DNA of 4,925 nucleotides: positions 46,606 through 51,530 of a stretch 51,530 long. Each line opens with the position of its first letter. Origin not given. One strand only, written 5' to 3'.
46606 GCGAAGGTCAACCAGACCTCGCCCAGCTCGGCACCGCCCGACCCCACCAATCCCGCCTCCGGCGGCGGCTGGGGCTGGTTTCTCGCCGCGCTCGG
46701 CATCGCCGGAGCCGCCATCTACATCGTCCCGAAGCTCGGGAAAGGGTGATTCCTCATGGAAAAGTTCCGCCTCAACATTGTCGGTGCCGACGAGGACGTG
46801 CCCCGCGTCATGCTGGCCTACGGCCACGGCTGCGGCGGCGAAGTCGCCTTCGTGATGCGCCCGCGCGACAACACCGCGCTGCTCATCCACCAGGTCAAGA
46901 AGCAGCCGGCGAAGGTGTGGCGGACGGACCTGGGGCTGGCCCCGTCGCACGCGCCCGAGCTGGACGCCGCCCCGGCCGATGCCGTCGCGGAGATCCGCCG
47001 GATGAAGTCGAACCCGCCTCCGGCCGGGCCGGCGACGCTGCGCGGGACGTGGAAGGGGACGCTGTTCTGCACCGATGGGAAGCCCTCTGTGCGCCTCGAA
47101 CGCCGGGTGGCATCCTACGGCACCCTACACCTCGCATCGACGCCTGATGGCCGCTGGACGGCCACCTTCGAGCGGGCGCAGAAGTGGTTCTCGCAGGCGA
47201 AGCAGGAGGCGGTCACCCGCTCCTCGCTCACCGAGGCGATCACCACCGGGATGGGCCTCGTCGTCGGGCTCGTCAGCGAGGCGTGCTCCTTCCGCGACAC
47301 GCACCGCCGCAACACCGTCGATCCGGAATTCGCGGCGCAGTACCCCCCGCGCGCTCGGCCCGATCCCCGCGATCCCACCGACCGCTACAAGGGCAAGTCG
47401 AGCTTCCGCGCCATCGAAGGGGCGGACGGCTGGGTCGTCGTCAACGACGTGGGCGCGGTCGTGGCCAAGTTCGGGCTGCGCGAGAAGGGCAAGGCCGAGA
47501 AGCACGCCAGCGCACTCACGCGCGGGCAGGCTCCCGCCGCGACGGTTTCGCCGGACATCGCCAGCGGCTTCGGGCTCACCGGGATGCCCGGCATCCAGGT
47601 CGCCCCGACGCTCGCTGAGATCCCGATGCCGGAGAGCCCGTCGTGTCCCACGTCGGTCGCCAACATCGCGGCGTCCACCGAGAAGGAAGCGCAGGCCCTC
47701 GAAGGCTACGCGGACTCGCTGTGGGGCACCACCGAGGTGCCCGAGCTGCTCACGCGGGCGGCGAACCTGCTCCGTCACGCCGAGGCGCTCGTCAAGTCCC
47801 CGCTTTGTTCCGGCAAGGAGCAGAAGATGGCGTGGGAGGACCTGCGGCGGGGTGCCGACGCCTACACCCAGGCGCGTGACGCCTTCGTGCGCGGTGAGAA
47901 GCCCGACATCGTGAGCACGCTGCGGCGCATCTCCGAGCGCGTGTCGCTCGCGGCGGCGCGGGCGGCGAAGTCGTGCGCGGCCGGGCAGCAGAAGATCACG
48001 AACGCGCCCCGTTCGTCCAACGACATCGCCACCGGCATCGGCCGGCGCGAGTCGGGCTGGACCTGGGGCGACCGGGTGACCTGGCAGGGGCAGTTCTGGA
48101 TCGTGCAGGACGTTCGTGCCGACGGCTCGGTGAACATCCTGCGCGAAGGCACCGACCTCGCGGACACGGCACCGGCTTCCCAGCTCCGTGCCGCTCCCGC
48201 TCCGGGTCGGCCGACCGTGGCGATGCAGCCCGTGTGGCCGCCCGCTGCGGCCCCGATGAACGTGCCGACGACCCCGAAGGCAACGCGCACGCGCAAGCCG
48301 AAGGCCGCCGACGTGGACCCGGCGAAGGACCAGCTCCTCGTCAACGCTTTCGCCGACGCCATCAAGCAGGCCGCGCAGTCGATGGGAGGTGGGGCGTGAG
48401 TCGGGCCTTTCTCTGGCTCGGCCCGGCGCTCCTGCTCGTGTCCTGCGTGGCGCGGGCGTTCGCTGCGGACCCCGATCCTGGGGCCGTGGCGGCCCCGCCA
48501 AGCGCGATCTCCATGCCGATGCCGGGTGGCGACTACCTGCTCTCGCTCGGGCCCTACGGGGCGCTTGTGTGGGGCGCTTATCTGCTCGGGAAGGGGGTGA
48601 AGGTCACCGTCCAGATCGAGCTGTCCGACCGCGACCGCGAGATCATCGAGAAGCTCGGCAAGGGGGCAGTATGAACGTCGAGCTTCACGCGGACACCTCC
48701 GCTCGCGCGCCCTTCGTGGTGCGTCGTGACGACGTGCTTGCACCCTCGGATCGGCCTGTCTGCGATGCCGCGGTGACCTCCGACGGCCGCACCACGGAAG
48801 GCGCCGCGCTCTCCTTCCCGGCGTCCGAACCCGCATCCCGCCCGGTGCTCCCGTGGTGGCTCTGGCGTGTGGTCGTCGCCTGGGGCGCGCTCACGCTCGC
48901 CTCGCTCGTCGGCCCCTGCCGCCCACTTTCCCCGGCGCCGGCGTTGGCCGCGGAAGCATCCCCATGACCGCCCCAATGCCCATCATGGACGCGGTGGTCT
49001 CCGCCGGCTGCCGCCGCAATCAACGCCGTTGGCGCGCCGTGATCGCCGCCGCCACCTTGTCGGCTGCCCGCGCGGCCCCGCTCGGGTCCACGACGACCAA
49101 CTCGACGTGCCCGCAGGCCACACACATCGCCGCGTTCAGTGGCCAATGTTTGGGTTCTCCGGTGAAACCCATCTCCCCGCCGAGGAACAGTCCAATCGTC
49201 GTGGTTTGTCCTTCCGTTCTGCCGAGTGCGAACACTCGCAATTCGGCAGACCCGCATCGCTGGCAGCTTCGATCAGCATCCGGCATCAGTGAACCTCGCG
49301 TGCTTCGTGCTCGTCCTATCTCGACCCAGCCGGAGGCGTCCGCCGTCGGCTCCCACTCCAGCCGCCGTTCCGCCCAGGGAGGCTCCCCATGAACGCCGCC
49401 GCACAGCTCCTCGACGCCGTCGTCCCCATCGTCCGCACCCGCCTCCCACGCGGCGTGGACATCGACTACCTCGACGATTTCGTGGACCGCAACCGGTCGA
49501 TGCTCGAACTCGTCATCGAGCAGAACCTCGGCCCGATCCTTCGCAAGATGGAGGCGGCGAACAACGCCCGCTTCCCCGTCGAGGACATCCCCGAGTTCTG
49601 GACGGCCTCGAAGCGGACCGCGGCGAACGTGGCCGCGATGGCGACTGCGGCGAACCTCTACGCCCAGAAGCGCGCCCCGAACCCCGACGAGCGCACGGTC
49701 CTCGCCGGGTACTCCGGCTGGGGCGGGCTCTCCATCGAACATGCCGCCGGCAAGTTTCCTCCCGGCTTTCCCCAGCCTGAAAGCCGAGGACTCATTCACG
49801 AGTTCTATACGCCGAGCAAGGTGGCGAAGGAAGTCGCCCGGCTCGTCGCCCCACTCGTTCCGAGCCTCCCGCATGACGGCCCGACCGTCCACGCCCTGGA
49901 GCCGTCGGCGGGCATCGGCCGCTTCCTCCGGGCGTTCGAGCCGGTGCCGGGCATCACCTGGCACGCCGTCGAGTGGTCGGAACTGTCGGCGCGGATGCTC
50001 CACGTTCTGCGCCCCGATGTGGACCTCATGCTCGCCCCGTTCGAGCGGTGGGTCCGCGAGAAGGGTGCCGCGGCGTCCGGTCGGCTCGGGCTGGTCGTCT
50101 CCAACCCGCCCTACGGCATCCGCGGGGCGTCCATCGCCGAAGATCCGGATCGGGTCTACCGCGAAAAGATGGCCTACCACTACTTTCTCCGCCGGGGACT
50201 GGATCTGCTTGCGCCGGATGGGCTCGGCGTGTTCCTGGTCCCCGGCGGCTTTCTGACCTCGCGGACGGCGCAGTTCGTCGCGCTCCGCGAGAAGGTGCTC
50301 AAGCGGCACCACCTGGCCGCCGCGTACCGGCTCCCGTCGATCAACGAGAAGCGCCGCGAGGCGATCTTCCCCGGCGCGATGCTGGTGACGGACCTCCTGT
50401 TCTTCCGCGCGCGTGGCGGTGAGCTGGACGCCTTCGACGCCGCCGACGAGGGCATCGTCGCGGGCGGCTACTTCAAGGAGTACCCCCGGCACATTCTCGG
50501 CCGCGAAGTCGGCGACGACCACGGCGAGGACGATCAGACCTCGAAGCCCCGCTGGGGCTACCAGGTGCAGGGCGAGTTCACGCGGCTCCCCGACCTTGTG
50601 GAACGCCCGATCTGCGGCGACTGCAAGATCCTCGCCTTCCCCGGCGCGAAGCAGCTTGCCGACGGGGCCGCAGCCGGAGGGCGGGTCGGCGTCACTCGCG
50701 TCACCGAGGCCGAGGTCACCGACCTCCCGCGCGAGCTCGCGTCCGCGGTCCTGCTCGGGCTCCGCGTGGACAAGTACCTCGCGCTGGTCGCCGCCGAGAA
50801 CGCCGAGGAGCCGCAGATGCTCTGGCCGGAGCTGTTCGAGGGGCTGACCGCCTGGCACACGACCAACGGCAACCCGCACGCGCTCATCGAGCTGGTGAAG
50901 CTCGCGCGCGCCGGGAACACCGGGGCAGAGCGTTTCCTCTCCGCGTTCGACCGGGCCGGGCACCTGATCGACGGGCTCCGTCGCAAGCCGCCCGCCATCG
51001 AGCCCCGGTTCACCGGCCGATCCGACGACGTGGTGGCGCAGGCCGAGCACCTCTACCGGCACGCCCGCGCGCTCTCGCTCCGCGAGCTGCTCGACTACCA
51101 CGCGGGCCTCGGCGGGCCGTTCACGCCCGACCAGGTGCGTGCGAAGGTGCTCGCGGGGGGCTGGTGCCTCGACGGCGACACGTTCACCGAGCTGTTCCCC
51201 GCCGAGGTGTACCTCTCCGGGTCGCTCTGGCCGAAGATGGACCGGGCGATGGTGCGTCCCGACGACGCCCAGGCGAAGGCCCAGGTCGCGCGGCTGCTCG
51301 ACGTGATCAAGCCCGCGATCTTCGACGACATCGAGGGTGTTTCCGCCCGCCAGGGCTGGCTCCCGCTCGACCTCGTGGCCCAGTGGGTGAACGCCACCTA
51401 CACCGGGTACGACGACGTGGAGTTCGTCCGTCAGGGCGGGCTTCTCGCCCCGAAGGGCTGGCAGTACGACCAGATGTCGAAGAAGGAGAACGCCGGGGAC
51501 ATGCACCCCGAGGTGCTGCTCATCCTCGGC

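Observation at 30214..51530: More than 21 kb integrated element with a satellite/plasmid-like replication module but no recognisable virion, conjugation or defence genes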

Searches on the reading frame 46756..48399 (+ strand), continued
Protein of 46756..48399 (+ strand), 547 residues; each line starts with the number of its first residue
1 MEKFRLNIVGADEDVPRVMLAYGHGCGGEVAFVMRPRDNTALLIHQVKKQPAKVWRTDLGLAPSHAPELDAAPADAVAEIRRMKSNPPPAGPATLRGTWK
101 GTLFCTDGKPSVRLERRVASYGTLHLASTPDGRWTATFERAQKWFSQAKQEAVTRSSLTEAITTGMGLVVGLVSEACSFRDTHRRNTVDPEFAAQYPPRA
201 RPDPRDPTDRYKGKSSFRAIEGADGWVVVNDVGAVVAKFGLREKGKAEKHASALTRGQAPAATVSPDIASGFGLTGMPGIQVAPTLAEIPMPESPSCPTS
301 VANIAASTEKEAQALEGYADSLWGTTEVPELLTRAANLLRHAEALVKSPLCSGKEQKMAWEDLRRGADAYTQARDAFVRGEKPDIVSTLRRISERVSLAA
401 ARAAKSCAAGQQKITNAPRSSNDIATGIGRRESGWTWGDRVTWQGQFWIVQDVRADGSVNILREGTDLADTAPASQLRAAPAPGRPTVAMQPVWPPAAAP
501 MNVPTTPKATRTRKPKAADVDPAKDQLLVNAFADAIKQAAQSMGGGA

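Call 74: search_protein_families(library=pfam, max_evalue=0.001, proteins=[L040:2-1036:-, L040:1522-2337:+, L042:278-1657:+, L048:3-1148:+, L048:1242-1649:+, L045:162-821:+, L027:1167-1574:-, L083:11105-13189:+, L083:13249-14235:-, L083:14232-15758:-])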
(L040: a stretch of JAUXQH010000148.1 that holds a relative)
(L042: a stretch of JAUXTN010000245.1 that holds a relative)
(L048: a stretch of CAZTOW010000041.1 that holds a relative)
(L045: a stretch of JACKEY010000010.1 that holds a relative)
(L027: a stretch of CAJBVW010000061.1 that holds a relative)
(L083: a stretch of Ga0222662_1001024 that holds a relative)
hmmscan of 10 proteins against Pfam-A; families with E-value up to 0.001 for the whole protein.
L040:2-1036:- (345 aa): 0 families

L040:1522-2337:+ (271 aa): 0 families

L042:278-1657:+ (459 aa): 0 families

L048:3-1148:+ (381 aa): 2 families
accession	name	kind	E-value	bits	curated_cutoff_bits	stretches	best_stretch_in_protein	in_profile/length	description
PF00069.31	Pkinase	-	3.1e-22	79.7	31.7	1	11-143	120-257/263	Protein kinase domain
PF07714.23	PK_Tyr_Ser-Thr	-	3e-11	43.6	23.1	1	10-144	123-255/258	Protein tyrosine and serine/threonine kinase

L048:1242-1649:+ (135 aa): 0 families

L045:162-821:+ (219 aa): 0 families

L027:1167-1574:- (135 aa): 0 families

L083:11105-13189:+ (694 aa): 2 families
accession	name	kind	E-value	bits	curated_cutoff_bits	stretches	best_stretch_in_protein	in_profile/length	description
PF00211.25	Guanylate_cyc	-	4e-21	75.9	21.9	1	500-674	6-172/183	Adenylate and Guanylate cyclase catalytic domain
PF00672.30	HAMP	-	2.4e-15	57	25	1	417-466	2-51/53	HAMP domain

L083:13249-14235:- (328 aa): 2 families
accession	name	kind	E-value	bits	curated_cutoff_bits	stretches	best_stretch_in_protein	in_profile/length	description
PF00005.33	ABC_tran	-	2.2e-35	122.7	25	1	20-159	2-137/137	ABC transporter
PF13304.12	AAA_21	-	1.1e-08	36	27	0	128-190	235-299/304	AAA domain, putative AbiEii toxin, Type IV TA system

L083:14232-15758:- (508 aa): 1 family
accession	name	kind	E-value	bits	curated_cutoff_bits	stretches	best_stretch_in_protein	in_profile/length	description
PF00528.27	BPD_transp_1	-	6.4e-16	59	26.4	2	67-245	9-176/184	Binding-protein-dependent transport system inner membrane component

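Call 103: search_protein_families(library=padloc, max_evalue=0.001, proteins=[L092:9986-12598:+, L002:13147-18339:+, L066:19235-20386:+, window:46756-48399:+])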
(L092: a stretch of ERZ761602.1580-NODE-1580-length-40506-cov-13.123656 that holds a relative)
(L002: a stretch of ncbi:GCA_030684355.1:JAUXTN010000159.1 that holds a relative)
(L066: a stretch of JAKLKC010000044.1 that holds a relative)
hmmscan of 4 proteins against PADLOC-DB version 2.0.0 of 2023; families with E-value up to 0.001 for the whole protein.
L092:9986-12598:+ (870 aa): 0 families

L002:13147-18339:+ (1730 aa): 34 families (the best 25 are shown)
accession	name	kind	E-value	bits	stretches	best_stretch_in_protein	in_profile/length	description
PDLC02621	DrmD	-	1.6e-19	67.7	1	1252-1450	525-718/1040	DrmD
PDLC02632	DrmD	-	3.7e-13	46.8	1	1251-1366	525-635/662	DrmD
PDLC02633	DrmD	-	3.9e-13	46.3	1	1252-1367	530-640/839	DrmD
PDLC02843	DpdE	-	4.4e-12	42.7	2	805-873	154-224/1091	DpdE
PDLC00632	ZorD1|ZorD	-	1.9e-11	40.6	1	1133-1357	818-1042/1101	"SWI2/SNF2 helicase, Mrr-like nuclease"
PDLC02624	DrmD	-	3.3e-11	40.4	1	1252-1358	367-468/652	DrmD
PDLC02500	BrxHI|BrxHII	-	1.2e-10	38.6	2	1252-1369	484-587/933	BrxHI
PDLC02840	DpdE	-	1.2e-10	38.4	1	1296-1364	595-662/1091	DpdE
PDLC02572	DrmA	-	1.2e-10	38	1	1252-1366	523-632/1043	DrmA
PDLC02504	BrxHI|BrxHII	-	2.5e-10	37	1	1268-1395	503-616/971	BrxHII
PDLC00631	ZorD1|ZorD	-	4.7e-10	35.9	1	1136-1357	658-870/1071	"SWI2/SNF2 helicase, Mrr-like nuclease"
PDLC02625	DrmD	-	4.9e-10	36.6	1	1252-1357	271-371/792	DrmD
PDLC02634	DrmD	-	1.3e-09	34.5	1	1307-1358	535-586/900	DrmD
PDLC00629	ZorD1|ZorD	-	1.3e-09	34.5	1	1152-1359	726-917/1012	"SWI2/SNF2 helicase, Mrr-like nuclease"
PDLC04556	PDC-M27C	-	6.4e-09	32.7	0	816-878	45-109/892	-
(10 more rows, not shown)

L066:19235-20386:+ (383 aa): 52 families (the best 25 are shown)
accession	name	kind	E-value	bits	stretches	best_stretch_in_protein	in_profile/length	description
PDLC00026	DruM2|DruM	-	1e-49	167.9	1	19-349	5-317/336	DNA cytosine methylase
PDLC03307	MTase_II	-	9.8e-44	148.1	2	21-134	3-117/382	Type II methyltransferase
PDLC03378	MTase_II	-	1.2e-42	144.5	2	20-229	4-197/344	Type II methyltransferase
PDLC03272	MTase_II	-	1.3e-36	124.7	2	15-190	71-234/407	Type II methyltransferase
PDLC00033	DruM2|DruM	-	4.3e-34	116.4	2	20-229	23-227/368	DNA cytosine methylase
PDLC03234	MTase_II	-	1.2e-33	114.9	2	20-231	6-203/375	Type II methyltransferase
PDLC00029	DruM2|DruM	-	1.1e-32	111.7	2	21-190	7-164/329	DNA cytosine methylase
PDLC03326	MTase_II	-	6.9e-31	105.8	2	19-230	5-214/412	Type II methyltransferase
PDLC00032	DruM2|DruM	-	2e-30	104.4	2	20-190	5-168/424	DNA cytosine methylase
PDLC02650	DrmMII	-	5.1e-29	99.4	3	300-357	368-425/435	DrmMII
PDLC02656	DrmMII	-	3.5e-26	90.1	2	18-229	4-231/491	DrmMII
PDLC00027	DruM2|DruM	-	8.7e-26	89.1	2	20-229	13-208/361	DNA cytosine methylase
PDLC03304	MTase_II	-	2.2e-23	81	2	20-190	5-176/432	Type II methyltransferase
PDLC03237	MTase_II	-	3.5e-21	72.9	2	20-190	795-967/1036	Type II methyltransferase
PDLC00031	DruM2|DruM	-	4.2e-20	70.1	2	20-229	13-208/361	DNA cytosine methylase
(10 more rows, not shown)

window:46756-48399:+ (547 aa): 0 families

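Call 106: search_dna_similar(query=window:46756-48399:+, collection=plasmids, mode=protein, max_evalue=0.01, max_rows=10)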
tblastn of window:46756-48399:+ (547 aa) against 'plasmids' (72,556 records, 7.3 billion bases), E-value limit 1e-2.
No match.

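Call 107: search_solved_structures(query=A2, max_evalue=1)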
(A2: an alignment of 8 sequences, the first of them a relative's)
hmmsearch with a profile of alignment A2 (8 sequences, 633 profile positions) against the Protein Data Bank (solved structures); distinct sequences matched with E-value up to 1: 133 (the best 60 are shown).
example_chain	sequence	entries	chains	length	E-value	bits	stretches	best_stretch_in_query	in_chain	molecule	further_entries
1y4s_A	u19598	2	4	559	2.4e-06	29.9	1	77-144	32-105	Chaperone protein htpG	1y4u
2iop_A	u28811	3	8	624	3.2e-06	29.5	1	77-144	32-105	Chaperone protein htpG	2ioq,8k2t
2ior_A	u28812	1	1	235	4e-06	29.2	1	61-144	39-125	Chaperone protein htpG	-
3o6o_A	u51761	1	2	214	0.00017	23.8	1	77-156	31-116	Heat shock protein 83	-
3h80_A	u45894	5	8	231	0.00019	23.7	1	78-155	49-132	Heat shock protein 83-1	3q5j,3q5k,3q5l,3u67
3omu_A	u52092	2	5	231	0.00021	23.5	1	77-156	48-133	Heat shock protein 83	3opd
3k60_A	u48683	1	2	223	0.001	21.2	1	77-155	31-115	Heat shock protein 86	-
3ied_A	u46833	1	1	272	0.0074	18.4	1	105-141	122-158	Heat shock protein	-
6d14_A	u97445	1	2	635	0.0094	18.1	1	77-146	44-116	TNF receptor-associated protein 1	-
4ivg_A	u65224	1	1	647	0.0098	18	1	77-146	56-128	TNF receptor-associated protein 1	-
4j0b_A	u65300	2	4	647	0.0098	18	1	77-146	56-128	TNF receptor-associated protein 1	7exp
5tvu_A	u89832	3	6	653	0.01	18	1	77-146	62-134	TNF receptor-associated protein 1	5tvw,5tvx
5tth_A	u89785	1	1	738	0.012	17.7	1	77-146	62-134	C-terminal SpyCatcher fusion of wildtype zebrafish TNF receptor-associated protein 1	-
4ipe_A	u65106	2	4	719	0.013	17.6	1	77-146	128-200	TNF receptor-associated protein 1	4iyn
2cg9_A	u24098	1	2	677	0.024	16.7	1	60-147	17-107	ATP-DEPENDENT MOLECULAR CHAPERONE HSP82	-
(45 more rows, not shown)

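Call 116: search_protein_families(library=phrogs, max_evalue=0.001, proteins=[L018:17102-18106:+, L098:6808-7395:+, L066:3287-3874:-, L092:9986-12598:+, L066:17705-19225:+, L018:11485-11886:+, L098:7638-7922:+, L032:1854-2603:-, L071:8497-9738:+, L047:682-1359:-])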
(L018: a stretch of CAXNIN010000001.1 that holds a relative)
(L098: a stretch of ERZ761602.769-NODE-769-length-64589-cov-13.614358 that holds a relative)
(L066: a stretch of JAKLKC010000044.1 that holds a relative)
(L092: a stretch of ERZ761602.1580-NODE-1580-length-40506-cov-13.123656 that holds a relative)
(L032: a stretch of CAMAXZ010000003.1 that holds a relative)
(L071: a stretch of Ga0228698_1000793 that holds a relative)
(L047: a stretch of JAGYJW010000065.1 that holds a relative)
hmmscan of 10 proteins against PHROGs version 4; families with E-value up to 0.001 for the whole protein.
L018:17102-18106:+ (334 aa): 1 family
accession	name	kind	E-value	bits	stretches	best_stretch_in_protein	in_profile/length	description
phrog_30036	-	unknown function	0.00023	22.1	1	63-205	12-153/234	-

L098:6808-7395:+ (195 aa): 3 families
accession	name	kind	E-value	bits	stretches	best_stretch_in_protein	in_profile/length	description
phrog_894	-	lysis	2.7e-28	100.1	1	43-182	45-179/389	endolysin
phrog_17373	-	other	1.4e-10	42.3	1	84-132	45-93/224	peptidase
phrog_25247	-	other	5.4e-05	23.4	1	85-145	429-489/520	peptidase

L066:3287-3874:- (195 aa): 1 family
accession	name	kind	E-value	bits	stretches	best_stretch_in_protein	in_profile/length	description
phrog_435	-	lysis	7e-10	39.5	1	19-180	125-288/556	endolysin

L092:9986-12598:+ (870 aa): 0 families

L066:17705-19225:+ (506 aa): 0 families

L018:11485-11886:+ (133 aa): 0 families

L098:7638-7922:+ (94 aa): 1 family
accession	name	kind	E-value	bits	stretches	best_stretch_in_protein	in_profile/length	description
phrog_689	-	lysis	0.00083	20.5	1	19-70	10-69/91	holin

L032:1854-2603:- (249 aa): 1 family
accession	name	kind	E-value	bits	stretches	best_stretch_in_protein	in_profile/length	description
phrog_955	-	DNA, RNA and nucleotide metabolism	0.00023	21.9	1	8-78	19-90/142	HTH DNA binding protein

L071:8497-9738:+ (413 aa): 0 families

L047:682-1359:- (225 aa): 5 families
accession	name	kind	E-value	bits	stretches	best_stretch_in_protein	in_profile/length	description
phrog_1914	-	unknown function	5.2e-14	53.5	1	33-127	89-178/222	-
phrog_2439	-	transcription regulation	2.1e-13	50.9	1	25-123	184-277/367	transcriptional regulator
phrog_87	-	other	3e-10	41.2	1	20-88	68-130/227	metallo-protease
phrog_19315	-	unknown function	3.1e-07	30.8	1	37-123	94-176/348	-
phrog_1516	-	unknown function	2.6e-05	25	1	37-87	86-141/227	-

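Call 121: search_solved_structures(query=L066:17705-19225:+, max_evalue=10)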
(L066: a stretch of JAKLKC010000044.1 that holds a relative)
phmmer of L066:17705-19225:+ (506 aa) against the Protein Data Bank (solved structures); distinct sequences matched with E-value up to 10: 1.
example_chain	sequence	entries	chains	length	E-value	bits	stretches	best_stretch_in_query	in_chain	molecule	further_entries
1smb_A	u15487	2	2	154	0.52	12.4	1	386-473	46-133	17kD fetal brain protein | GOLGI-ASSOCIATED PLANT PATHOGENESIS-RELATED PROTEIN 1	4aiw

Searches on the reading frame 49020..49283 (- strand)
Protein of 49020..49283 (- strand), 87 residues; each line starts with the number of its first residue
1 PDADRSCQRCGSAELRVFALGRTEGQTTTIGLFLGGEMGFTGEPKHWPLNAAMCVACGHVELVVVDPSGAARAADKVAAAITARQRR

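Call 12: search_protein_families(library=pfam, max_evalue=0.05, proteins=[window:49020-49283:-])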
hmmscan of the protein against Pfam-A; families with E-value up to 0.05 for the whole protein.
window:49020-49283:- (87 aa): 1 family
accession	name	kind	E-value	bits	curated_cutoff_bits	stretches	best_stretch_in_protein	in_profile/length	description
PF08421.16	Methyltransf_13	-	0.017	15.7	31.3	0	42-62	32-52/62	Putative zinc binding domain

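Call 14: search_protein_families(library=phrogs, max_evalue=0.01, proteins=[window:49020-49283:-])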
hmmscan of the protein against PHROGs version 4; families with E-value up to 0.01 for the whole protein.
window:49020-49283:- (87 aa): 1 family
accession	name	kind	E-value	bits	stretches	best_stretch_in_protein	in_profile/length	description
phrog_2437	-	unknown function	0.0025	18.8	0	53-70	11-28/50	-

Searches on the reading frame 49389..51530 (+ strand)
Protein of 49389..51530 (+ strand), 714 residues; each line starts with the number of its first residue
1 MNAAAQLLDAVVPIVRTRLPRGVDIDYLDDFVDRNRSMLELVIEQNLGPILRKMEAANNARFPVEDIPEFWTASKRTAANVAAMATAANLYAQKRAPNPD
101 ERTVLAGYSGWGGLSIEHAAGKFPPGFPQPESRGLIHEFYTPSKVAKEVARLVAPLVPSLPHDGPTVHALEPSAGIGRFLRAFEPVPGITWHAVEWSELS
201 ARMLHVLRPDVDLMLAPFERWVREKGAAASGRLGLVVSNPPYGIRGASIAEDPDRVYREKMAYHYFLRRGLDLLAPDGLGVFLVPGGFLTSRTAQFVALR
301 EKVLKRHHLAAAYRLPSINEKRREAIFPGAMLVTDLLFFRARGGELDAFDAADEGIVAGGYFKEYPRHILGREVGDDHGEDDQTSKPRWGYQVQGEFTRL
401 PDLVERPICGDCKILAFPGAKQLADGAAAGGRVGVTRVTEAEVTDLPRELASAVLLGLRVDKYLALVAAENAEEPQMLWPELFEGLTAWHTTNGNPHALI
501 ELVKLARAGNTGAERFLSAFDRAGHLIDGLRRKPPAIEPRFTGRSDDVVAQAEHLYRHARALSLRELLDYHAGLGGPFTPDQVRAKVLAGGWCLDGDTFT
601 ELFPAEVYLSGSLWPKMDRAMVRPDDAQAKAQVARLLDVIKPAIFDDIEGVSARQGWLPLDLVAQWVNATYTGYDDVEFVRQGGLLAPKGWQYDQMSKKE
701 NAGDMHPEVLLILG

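Call 12: search_protein_families(library=pfam, max_evalue=0.05, proteins=[window:49389-51530:+])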
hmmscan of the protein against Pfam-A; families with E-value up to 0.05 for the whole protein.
window:49389-51530:+ (714 aa): 2 families
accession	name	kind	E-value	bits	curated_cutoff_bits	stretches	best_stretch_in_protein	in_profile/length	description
PF07669.17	Eco57I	-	3e-07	31.1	25.3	1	235-311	77-161/171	Eco57I restriction-modification methylase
PF02384.22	N6_Mtase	-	0.001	18.9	20.4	1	232-317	125-215/311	N-6 DNA Methylase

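Call 13: search_protein_families(library=phrogs, max_evalue=0.01, proteins=[window:49389-51530:+])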
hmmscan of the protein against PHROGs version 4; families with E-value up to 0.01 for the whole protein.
window:49389-51530:+ (714 aa): 7 families
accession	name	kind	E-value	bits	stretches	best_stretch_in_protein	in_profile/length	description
phrog_1685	-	unknown function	2.9e-33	115.3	1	51-318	22-261/2278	-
phrog_11801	-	other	1.2e-31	109.9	1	52-342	71-332/2269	DNA methyltransferase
phrog_10089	-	moron, auxiliary metabolic gene and host takeover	8.4e-17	60.2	2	170-397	1691-1920/4647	DarB-like antirestriction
phrog_9133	-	unknown function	4.1e-14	52.4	1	101-339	691-902/1259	-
phrog_29705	-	unknown function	1.2e-09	37.8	1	134-317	86-255/780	-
phrog_37568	-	unknown function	1.4e-05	23.5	0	72-115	1072-1115/1780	-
phrog_6380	-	other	0.0025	17.8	0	234-312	128-208/382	DNA methyltransferase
